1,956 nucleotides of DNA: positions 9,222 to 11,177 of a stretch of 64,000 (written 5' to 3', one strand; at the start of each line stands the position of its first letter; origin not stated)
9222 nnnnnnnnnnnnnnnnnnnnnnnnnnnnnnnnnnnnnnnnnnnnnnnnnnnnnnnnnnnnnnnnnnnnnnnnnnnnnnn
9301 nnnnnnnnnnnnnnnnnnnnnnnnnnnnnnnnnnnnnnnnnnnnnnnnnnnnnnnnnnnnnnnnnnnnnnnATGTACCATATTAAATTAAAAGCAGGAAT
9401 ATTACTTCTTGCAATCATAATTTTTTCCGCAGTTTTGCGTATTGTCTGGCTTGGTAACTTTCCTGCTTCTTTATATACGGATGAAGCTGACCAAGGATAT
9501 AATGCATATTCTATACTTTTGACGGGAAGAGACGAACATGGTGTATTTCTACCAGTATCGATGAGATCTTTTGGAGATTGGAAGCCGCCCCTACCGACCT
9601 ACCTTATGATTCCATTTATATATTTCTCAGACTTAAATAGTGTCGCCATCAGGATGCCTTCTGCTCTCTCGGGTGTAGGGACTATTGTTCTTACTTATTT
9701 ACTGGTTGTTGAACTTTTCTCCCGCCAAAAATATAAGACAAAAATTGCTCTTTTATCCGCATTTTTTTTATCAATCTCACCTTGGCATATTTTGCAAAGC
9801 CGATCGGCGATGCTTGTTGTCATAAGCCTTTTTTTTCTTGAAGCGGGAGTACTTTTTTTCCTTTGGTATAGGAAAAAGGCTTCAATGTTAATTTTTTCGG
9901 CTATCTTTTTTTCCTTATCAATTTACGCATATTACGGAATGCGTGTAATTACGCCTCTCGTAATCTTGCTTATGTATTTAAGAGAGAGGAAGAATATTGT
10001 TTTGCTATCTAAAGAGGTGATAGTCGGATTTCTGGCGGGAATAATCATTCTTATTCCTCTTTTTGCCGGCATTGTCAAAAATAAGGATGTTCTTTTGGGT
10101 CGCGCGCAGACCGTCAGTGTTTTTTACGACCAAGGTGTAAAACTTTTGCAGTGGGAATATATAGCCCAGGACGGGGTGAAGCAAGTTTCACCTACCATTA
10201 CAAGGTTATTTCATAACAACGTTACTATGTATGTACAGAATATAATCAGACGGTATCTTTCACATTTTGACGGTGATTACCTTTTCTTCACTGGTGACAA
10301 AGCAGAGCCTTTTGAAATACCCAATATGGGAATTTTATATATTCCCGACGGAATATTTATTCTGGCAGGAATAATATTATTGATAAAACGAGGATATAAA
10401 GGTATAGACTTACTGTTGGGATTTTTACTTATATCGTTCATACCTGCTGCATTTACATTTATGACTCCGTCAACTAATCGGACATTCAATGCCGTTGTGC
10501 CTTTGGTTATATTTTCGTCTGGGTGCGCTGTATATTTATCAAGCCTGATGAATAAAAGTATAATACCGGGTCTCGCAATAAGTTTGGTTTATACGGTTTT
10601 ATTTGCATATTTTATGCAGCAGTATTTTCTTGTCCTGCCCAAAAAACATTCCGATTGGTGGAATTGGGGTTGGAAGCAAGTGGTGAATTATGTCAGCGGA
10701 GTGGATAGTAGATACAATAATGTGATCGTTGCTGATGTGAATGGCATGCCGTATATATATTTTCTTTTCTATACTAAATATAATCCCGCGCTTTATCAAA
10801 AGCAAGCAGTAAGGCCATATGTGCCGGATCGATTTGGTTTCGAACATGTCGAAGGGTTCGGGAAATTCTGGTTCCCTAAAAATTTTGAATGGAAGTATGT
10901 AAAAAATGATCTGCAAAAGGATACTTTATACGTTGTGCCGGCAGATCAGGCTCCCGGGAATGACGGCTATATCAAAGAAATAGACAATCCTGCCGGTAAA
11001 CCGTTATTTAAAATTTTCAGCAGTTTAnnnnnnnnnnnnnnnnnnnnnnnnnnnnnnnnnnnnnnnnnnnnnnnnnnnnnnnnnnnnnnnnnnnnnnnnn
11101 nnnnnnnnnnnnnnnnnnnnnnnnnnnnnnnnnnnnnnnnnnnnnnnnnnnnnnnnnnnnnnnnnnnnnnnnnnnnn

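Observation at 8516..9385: Internally deleted, C-terminally truncated GT-C paralog embedded in the array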

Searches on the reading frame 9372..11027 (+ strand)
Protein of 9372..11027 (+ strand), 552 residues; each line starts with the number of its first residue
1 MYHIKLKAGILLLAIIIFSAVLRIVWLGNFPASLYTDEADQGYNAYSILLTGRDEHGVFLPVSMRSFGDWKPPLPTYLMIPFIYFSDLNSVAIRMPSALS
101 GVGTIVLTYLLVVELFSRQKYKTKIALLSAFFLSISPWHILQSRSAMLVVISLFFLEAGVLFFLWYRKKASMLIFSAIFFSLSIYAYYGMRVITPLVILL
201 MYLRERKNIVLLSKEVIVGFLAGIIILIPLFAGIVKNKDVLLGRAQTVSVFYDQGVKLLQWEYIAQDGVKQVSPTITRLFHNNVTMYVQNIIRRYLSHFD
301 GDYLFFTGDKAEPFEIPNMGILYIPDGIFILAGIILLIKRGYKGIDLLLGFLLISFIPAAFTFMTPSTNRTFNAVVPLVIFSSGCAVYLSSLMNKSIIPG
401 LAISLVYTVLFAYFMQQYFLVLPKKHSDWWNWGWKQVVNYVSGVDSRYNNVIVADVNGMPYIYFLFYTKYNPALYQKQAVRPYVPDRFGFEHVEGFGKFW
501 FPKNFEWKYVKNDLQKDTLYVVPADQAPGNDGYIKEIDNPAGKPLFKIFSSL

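Call 5: search_protein_families(library=pfam, proteins=[window:9372-11027:+], max_evalue=1)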
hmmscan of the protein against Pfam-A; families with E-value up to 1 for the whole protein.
window:9372-11027:+ (552 aa): 2 families
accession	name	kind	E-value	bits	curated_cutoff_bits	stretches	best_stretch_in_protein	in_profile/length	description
PF02366.24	PMT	-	3.4e-08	33.8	22.7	1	17-227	4-225/245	Dolichyl-phosphate-mannose-protein mannosyltransferase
PF13231.12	PMT_2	-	0.00014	22.5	26.1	1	71-229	2-156/160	Dolichyl-phosphate-mannose-protein mannosyltransferase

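Call 6: search_protein_families(library=ncbifam, proteins=[window:9372-11027:+], max_evalue=1)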
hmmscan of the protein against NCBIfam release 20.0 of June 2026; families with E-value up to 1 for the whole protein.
window:9372-11027:+ (552 aa): 0 families

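Call 69: find_related_loci(query=A4, collection=metagenome_contigs, flank=6000)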
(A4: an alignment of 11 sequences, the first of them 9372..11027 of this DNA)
Query A4 (552 aa) in metagenome_contigs; peptide patterns used: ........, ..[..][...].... (x = any residue, [..] = any of these).
147 stretches matched a pattern; 98 encode a relative of the query (tblastn E <= 1e-3); the best 80 are kept; 79 distinct loci.
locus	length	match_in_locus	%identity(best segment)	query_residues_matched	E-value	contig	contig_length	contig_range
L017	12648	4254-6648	57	1-551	0e+0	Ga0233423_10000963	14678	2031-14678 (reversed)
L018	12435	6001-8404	56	1-550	0e+0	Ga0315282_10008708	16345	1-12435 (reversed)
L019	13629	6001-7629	55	7-551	0e+0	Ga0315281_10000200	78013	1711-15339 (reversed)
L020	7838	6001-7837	53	3-550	0e+0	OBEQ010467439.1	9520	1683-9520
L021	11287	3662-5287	55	7-550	0e+0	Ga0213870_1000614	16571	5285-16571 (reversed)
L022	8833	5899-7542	53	1-549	0e+0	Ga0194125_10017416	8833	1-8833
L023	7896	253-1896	54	1-551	0e+0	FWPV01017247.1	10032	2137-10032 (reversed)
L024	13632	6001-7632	54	1-551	0e+0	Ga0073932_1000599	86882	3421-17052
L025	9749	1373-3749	55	4-543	9e-180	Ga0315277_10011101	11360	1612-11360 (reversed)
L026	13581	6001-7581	48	19-550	6e-167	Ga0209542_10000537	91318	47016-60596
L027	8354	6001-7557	49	23-549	5e-167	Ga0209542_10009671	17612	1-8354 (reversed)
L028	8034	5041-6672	49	1-550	8e-167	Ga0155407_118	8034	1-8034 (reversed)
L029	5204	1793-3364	50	22-549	1e-168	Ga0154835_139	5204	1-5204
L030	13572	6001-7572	50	22-549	3e-165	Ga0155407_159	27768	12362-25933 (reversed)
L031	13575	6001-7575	51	19-550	3e-171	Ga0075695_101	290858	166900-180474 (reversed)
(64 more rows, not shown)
